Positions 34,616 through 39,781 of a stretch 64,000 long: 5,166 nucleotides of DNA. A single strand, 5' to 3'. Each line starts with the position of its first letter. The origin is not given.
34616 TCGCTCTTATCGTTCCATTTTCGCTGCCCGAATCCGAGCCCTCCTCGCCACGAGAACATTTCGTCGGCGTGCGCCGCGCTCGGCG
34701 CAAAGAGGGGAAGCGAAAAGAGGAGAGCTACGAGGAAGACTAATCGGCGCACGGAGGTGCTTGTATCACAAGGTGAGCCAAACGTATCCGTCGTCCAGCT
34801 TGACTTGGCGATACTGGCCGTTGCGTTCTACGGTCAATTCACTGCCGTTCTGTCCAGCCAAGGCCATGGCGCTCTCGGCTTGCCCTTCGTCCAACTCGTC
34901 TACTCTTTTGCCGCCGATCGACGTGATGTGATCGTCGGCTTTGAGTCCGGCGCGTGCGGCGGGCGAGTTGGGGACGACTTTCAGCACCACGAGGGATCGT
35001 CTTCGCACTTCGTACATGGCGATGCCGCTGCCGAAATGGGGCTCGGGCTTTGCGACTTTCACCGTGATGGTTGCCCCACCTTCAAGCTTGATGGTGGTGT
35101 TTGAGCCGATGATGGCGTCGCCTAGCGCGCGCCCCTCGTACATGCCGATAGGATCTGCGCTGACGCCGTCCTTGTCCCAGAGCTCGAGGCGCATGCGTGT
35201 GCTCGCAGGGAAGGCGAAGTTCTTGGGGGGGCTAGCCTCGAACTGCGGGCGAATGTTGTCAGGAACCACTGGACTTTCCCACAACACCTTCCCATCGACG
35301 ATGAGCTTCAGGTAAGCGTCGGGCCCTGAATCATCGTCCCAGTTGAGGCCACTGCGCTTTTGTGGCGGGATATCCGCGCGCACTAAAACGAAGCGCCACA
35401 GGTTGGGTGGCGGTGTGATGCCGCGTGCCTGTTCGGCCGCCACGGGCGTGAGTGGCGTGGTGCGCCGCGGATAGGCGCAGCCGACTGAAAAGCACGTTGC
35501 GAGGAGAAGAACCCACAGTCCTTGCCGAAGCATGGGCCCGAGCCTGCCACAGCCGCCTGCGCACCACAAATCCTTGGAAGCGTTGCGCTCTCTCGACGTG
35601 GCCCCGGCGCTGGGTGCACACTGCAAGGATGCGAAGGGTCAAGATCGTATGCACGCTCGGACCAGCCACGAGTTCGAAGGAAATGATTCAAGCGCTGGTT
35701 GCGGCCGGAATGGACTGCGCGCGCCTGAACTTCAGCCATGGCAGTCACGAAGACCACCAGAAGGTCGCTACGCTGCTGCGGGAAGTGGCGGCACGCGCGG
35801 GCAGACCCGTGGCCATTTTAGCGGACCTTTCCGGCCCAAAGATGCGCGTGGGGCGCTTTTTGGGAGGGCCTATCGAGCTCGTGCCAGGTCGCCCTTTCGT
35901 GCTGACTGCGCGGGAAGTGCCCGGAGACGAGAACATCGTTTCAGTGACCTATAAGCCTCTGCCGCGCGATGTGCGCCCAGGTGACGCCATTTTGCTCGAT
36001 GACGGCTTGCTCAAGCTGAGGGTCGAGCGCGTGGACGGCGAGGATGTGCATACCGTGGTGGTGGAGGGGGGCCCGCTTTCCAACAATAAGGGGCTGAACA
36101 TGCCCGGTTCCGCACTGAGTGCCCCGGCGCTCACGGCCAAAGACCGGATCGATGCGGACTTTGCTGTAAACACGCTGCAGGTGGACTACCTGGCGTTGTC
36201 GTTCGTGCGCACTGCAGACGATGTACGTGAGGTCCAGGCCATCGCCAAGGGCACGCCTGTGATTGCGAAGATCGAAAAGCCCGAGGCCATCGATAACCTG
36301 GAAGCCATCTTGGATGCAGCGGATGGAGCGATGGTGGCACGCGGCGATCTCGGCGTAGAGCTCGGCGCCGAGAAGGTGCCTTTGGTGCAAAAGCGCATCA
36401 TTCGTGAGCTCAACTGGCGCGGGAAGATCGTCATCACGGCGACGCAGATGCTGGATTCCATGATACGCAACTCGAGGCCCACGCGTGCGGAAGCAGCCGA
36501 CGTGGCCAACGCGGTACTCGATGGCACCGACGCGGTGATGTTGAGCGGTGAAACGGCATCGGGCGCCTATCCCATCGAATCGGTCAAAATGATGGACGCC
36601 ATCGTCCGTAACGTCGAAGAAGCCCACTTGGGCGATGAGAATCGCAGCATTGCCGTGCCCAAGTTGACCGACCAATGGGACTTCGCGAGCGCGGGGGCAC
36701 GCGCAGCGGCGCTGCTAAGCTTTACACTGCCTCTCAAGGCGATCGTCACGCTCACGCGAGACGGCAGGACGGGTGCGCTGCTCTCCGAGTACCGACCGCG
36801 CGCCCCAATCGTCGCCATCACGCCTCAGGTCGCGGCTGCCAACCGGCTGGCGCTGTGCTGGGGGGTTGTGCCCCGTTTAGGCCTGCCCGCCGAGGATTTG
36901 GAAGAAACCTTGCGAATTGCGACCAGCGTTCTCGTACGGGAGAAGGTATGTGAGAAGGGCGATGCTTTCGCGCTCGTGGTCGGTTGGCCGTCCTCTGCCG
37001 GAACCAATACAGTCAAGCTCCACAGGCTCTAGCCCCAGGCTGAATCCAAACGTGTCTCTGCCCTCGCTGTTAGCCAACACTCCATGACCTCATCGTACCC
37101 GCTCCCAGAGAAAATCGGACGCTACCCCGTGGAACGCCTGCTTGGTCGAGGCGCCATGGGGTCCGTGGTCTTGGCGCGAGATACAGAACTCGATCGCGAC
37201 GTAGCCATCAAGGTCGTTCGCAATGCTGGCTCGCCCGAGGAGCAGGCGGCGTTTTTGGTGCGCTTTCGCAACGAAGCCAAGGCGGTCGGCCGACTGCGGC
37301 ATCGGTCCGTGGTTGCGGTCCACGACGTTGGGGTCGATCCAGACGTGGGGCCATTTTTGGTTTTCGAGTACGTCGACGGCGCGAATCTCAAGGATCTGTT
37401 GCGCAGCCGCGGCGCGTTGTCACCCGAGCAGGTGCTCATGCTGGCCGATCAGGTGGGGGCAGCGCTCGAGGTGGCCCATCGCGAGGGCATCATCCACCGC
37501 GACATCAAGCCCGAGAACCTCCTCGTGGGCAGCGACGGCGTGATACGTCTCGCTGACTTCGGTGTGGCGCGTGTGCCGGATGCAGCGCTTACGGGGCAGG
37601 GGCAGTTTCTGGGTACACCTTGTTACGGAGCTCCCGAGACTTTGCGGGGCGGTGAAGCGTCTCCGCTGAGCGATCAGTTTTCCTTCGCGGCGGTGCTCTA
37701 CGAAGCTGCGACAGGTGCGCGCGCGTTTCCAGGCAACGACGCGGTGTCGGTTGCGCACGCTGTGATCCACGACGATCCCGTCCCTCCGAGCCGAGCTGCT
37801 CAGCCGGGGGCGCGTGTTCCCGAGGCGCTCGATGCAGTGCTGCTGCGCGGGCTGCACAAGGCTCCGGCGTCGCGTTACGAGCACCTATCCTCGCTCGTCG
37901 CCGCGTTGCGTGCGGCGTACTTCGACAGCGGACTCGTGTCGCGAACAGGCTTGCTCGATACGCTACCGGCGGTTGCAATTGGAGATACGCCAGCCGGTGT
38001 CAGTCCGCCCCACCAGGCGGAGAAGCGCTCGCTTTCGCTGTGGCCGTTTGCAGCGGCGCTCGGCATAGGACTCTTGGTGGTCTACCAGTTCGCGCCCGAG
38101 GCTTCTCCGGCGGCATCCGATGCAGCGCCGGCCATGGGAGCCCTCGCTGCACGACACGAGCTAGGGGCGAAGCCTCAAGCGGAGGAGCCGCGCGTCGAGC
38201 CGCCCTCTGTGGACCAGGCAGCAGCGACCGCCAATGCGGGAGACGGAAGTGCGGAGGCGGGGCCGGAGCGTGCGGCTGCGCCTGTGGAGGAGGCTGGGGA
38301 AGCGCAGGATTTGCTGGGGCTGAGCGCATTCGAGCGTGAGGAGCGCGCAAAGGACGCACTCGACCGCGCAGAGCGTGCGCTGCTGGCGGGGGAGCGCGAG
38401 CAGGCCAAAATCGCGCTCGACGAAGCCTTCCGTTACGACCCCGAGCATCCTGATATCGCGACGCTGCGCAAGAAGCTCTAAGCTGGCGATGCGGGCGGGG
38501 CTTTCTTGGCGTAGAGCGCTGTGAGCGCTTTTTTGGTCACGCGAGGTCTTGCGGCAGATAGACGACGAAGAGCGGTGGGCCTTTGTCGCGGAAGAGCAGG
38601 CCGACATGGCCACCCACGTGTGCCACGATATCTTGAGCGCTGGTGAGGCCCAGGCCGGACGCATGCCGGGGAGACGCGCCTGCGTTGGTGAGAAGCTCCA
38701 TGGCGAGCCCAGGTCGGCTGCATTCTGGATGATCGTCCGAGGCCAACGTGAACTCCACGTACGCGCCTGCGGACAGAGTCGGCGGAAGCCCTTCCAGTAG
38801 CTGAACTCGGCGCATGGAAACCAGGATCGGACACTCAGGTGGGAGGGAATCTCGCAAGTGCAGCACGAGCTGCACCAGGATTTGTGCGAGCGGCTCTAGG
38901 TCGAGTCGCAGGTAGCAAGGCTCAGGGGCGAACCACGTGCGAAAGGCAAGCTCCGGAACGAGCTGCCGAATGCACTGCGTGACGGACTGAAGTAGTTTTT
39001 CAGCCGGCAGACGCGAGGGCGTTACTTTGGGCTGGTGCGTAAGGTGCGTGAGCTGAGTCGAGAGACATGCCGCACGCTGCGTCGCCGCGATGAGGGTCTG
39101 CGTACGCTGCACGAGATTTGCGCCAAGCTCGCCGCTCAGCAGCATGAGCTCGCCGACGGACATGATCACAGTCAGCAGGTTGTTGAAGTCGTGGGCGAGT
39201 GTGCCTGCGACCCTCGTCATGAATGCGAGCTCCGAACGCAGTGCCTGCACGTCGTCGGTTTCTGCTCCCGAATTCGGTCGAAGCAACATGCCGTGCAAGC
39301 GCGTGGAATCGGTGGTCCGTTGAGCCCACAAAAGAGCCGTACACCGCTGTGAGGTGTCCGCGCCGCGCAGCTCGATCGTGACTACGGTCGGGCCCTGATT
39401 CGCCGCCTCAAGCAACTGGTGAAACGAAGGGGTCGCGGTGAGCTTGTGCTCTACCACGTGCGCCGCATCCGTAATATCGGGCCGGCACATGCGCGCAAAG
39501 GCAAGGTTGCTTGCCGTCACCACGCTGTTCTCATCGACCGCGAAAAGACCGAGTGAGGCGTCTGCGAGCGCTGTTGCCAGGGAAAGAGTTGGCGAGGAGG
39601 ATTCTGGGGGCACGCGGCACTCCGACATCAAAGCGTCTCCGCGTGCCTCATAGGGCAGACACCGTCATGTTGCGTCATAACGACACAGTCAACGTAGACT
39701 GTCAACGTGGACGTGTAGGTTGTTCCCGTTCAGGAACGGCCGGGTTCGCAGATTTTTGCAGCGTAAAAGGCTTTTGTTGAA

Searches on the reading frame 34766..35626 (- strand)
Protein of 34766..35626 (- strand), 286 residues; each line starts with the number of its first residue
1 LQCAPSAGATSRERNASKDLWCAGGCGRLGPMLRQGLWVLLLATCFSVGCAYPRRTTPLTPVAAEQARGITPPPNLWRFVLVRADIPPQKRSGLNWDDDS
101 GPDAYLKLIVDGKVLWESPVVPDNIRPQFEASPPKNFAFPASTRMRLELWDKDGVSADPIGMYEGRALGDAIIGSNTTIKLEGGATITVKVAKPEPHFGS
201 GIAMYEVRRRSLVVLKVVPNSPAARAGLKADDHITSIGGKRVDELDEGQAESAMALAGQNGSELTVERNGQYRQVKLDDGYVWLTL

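Call 14: search_protein_families(library=pfam, proteins=[window:34766-35626:-], max_evalue=0.001)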
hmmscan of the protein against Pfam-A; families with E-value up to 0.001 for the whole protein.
window:34766-35626:- (286 aa): 3 families
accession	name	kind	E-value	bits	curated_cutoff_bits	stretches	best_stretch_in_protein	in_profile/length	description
PF13180.12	PDZ_2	-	4.1e-11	43.4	27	1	207-277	9-78/80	PDZ domain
PF17820.7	PDZ_6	-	9.1e-10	38.6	27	1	213-265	1-49/54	PDZ domain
PF00595.29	PDZ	-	6.9e-08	33.2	23.2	1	196-259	8-74/81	PDZ domain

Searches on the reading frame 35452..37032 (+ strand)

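Call 14: search_protein_families(library=pfam, proteins=[window:35452-37032:+], max_evalue=0.001)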
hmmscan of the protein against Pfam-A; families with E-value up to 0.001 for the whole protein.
window:35452-37032:+ (526 aa): 2 families
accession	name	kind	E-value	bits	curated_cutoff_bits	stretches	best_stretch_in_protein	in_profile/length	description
PF00224.27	PK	-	2.3e-114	382.4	30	1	60-378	1-328/328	Pyruvate kinase, barrel domain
PF02887.21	PK_C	-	3.6e-25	88.7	28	1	416-524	4-114/114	Pyruvate kinase, alpha/beta domain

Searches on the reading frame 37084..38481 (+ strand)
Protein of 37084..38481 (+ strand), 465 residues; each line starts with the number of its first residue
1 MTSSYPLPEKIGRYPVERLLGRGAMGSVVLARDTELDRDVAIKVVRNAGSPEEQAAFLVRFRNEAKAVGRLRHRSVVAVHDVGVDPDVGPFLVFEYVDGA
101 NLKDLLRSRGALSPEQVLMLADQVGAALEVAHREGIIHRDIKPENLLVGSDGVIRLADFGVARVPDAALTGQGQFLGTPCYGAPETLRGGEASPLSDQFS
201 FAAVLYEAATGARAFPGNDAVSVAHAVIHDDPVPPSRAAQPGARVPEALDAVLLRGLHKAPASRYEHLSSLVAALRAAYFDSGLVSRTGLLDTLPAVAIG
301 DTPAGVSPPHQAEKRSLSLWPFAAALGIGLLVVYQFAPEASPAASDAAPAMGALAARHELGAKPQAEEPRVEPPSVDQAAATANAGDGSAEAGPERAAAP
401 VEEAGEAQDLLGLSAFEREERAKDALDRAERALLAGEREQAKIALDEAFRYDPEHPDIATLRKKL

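Call 14: search_protein_families(library=pfam, proteins=[window:37084-38481:+], max_evalue=0.001)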
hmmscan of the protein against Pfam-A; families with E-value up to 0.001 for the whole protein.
window:37084-38481:+ (465 aa): 3 families
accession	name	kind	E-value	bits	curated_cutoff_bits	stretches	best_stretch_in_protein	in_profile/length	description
PF00069.31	Pkinase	-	4.4e-44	151.3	31.7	1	15-265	2-252/263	Protein kinase domain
PF07714.23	PK_Tyr_Ser-Thr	-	6.2e-32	111.4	23.1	1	17-264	4-248/258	Protein tyrosine and serine/threonine kinase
PF03109.22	ABC1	-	1.6e-06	27.9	22.9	1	84-163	137-215/244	ABC1 atypical kinase-like domain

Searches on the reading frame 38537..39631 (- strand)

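Call 8: search_protein_families(library=pfam, proteins=[window:38537-39631:-], max_evalue=0.01)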
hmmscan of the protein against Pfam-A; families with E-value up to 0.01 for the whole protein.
window:38537-39631:- (364 aa): 1 family
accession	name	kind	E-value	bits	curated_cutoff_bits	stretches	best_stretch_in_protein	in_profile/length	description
PF00512.31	HisKA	-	0.0032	17.9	26.9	1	139-188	3-51/66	His Kinase A (phospho-acceptor) domain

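Call 9: search_protein_families(library=ncbifam, proteins=[window:38537-39631:-], max_evalue=0.01)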
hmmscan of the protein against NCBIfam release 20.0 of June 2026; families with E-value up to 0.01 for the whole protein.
window:38537-39631:- (364 aa): 6 families
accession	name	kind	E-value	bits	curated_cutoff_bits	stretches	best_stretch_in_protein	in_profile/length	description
NF046020.1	HisKinCckABruc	equivalog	3.7e-11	41.6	1000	1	137-277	479-620/868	cell cycle histidine kinase CckA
NF010076.0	PRK13557.1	subfamily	3e-09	35.9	631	1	136-280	161-310/540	histidine kinase famiy protein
NF046026.1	HisKinCckACaul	equivalog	3.4e-08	32.1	1000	1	36-361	206-532/678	cell cycle histidine kinase CckA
NF010411.0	PRK13837.1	equivalog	8.7e-06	24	647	1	141-361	453-675/828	two-component system VirA-like sensor kinase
NF047466.1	hybrid_RR_LvrB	exception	0.0025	17.1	500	1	135-342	149-357/377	hybrid histidine kinase/response regulator LvrB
NF007688.0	PRK10364.1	equivalog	0.0054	15.5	479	0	98-274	212-378/460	two-component system sensor histidine kinase ZraS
